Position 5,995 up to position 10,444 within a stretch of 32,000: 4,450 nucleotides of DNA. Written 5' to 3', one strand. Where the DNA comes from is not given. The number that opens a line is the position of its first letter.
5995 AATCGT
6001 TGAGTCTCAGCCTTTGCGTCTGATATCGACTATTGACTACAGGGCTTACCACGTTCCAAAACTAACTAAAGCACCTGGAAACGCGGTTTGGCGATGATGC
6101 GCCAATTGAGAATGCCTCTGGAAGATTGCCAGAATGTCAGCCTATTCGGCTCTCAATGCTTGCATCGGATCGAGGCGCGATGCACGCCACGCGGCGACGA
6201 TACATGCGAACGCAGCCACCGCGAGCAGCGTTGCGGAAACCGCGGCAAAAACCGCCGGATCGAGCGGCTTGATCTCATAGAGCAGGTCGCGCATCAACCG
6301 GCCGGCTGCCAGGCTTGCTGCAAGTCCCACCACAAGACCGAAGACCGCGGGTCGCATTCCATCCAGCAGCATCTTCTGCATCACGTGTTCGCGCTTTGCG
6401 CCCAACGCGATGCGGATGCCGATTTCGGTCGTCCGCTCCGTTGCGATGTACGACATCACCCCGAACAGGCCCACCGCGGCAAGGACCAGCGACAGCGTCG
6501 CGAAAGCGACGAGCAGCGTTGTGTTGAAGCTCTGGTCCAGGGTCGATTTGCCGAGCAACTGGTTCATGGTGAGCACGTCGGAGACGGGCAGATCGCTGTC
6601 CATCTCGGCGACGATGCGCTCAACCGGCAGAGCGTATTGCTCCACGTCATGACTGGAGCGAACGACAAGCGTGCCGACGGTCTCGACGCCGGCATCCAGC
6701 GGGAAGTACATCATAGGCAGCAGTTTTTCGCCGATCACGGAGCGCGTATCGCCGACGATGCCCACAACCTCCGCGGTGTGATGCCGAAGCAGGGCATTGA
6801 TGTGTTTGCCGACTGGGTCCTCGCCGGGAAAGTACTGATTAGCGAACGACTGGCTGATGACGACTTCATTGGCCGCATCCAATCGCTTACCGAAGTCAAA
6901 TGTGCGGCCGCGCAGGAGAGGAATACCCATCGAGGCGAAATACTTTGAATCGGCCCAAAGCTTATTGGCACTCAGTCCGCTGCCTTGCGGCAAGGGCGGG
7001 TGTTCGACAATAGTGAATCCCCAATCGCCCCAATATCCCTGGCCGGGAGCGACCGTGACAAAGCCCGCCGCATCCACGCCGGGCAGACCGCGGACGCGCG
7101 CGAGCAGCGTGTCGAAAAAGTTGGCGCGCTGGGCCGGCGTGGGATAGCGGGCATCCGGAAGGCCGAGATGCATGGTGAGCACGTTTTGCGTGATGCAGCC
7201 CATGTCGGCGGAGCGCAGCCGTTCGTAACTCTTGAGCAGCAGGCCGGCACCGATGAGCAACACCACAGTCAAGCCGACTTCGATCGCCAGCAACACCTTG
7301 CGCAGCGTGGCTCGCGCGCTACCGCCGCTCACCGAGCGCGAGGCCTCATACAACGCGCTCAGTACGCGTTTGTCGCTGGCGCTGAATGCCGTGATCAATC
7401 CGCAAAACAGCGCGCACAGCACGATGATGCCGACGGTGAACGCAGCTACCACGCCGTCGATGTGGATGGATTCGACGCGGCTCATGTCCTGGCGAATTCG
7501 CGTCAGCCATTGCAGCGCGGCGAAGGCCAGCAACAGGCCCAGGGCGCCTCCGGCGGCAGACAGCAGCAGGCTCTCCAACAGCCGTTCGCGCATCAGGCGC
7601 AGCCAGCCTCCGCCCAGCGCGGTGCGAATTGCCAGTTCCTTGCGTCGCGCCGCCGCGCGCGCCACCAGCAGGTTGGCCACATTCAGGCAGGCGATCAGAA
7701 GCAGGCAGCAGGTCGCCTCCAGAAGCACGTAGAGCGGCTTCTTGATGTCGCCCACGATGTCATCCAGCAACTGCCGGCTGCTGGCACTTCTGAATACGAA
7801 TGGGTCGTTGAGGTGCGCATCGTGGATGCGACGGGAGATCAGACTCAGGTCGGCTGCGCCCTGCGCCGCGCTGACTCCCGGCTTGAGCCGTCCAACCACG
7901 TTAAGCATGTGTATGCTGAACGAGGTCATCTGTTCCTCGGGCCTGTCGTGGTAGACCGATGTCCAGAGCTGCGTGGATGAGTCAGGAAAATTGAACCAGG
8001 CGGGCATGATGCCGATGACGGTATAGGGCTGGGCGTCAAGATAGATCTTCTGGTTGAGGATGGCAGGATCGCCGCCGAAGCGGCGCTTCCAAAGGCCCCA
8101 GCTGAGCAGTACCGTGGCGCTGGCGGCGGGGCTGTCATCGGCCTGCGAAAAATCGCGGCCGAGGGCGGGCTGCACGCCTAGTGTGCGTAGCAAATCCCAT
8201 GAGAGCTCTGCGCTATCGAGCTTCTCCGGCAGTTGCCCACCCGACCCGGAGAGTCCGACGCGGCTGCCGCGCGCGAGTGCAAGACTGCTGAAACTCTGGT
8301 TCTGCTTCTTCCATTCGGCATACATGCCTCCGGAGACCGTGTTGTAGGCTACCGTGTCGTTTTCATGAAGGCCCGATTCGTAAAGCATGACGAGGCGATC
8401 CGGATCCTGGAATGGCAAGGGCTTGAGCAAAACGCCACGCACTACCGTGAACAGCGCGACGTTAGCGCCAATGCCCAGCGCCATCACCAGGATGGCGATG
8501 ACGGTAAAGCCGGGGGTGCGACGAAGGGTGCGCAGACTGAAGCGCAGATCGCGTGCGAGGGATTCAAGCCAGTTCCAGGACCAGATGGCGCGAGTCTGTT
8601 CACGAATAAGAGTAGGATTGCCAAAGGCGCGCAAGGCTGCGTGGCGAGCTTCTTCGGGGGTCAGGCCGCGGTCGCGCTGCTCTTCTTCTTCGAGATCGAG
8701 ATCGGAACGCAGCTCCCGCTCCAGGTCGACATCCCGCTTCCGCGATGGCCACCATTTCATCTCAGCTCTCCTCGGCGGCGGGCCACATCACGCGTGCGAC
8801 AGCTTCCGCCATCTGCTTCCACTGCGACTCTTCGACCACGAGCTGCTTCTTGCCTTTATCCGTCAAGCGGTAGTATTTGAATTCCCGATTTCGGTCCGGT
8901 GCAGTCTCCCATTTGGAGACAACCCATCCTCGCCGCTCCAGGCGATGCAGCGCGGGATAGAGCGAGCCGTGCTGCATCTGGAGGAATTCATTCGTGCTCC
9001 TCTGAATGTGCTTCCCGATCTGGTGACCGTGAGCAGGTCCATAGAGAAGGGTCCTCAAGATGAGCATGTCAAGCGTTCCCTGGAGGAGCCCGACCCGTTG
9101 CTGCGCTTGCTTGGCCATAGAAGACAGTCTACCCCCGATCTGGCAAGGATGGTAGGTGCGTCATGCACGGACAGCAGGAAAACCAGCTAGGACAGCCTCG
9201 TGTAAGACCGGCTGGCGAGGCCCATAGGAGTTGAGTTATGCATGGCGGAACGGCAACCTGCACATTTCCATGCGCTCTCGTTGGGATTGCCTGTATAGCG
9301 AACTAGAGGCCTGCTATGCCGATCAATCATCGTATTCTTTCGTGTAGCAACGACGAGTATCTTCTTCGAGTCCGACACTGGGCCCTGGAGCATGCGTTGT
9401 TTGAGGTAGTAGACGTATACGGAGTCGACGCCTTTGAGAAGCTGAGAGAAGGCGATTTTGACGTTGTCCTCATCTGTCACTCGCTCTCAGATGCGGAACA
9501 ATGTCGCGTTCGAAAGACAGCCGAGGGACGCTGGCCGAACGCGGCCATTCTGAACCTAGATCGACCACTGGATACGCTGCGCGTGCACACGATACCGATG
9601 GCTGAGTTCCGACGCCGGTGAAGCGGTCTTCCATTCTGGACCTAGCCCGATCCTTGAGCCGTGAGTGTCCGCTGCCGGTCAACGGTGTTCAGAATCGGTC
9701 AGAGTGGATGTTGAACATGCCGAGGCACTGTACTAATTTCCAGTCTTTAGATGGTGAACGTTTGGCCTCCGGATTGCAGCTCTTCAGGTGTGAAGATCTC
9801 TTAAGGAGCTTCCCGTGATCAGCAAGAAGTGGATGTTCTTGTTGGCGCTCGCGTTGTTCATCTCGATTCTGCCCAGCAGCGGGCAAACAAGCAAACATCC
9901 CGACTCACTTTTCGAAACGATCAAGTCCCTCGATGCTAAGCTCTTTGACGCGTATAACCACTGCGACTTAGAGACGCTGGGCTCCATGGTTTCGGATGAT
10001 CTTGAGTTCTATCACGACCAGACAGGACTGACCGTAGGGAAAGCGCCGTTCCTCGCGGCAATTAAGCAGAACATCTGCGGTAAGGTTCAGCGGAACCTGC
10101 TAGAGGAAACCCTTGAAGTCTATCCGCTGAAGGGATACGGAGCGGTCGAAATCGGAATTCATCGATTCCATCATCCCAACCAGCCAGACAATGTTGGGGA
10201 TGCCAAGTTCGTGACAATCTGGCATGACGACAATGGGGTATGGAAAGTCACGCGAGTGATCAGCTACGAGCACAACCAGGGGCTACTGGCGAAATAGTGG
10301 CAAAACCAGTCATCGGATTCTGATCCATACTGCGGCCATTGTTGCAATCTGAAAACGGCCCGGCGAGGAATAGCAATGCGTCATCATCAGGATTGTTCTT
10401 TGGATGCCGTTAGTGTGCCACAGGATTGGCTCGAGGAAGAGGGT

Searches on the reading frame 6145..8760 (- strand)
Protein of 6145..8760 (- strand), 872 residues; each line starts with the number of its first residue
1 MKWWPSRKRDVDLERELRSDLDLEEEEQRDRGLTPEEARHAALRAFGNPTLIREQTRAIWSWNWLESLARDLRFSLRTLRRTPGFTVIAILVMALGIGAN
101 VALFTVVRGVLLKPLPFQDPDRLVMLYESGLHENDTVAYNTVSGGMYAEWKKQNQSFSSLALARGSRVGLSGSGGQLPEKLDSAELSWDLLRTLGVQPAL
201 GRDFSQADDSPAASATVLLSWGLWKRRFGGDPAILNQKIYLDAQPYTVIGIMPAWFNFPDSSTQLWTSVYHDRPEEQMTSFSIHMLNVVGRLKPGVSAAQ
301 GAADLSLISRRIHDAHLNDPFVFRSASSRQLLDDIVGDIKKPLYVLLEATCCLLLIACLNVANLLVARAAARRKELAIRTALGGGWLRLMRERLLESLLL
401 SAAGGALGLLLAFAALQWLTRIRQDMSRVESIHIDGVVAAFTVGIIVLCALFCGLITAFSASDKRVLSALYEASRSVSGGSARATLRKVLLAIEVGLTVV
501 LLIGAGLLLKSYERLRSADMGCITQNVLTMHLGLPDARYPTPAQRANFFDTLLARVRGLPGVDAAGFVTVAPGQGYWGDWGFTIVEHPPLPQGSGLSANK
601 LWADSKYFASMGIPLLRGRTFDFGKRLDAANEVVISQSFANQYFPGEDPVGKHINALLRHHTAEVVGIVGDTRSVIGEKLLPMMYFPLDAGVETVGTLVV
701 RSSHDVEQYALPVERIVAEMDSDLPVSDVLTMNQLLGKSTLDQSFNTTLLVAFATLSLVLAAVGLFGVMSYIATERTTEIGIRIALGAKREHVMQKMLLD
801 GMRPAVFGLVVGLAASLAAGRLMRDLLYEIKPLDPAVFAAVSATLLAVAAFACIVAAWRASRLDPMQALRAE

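Call 10: search_protein_families(library=pfam, proteins=[window:6145-8760:-], max_evalue=0.001)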
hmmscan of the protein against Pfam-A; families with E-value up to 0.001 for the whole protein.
window:6145-8760:- (872 aa): 2 families
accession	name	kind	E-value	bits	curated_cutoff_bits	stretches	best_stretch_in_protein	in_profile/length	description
PF12704.14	MacB_PCD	-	9.3e-33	114.7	27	2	86-305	1-204/207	MacB-like periplasmic core domain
PF02687.27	FtsX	-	3.9e-25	88.7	25.5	2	752-865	2-120/120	FtsX-like permease C-terminal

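Call 39: find_related_loci(query=window:6145-8760:-, collection=metagenome_contigs, flank=10000)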
Query window:6145-8760:- (872 aa) in metagenome_contigs; peptide patterns used: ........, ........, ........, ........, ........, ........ (x = any residue, [..] = any of these).
190 stretches matched a pattern; 143 encode a relative of the query (tblastn E <= 1e-3); the best 80 are kept; 80 distinct loci.
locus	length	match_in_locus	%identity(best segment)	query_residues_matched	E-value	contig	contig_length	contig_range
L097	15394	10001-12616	97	1-872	0e+0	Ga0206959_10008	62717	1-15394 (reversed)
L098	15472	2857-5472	96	1-872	0e+0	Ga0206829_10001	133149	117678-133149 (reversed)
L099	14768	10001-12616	89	1-872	0e+0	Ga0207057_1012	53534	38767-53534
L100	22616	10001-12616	89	1-872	0e+0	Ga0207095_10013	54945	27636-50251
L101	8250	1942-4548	85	1-872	0e+0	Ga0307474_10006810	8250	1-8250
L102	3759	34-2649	82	1-872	0e+0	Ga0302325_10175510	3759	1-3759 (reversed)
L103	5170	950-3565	86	1-872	0e+0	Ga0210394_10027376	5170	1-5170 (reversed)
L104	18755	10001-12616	87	1-872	0e+0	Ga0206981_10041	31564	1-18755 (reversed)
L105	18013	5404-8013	81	1-872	0e+0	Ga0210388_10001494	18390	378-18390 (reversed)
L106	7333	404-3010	84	1-872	0e+0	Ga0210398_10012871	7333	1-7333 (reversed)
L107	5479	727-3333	84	1-872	0e+0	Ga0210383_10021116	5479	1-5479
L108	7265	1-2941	87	1-872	0e+0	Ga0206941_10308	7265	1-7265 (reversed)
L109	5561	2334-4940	84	1-872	0e+0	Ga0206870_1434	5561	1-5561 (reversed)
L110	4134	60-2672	84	1-872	0e+0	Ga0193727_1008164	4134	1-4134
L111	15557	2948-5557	83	1-872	0e+0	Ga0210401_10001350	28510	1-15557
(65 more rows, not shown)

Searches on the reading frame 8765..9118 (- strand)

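Call 76: search_protein_families(library=pfam, proteins=[window:8765-9118:-], max_evalue=0.1)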
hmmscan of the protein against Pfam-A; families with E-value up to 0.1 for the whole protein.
window:8765-9118:- (118 aa): 3 families
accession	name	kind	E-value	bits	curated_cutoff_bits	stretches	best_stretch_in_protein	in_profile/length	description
PF03551.20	PadR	-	4e-21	75.2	27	1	20-93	1-73/75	Transcriptional regulator PadR-like family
PF13463.12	HTH_27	-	0.0056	17.4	22.2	1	17-89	5-68/68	Winged helix DNA-binding domain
PF07848.18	PaaX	-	0.015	15.9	24.8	1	50-89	37-70/70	PaaX-like protein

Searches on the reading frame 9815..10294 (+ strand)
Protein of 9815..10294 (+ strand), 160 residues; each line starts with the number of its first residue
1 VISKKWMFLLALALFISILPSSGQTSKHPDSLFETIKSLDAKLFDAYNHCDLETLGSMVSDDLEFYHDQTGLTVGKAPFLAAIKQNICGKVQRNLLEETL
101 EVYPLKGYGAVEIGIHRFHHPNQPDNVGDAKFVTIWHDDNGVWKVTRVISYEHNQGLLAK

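Call 10: search_protein_families(library=pfam, proteins=[window:9815-10294:+], max_evalue=0.001)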
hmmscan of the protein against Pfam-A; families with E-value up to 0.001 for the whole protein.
window:9815-10294:+ (160 aa): 1 family
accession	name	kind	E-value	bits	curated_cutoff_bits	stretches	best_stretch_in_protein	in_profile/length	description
PF14534.12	DUF4440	-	6.4e-16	59.2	25.2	1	36-145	1-107/107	Domain of unknown function (DUF4440)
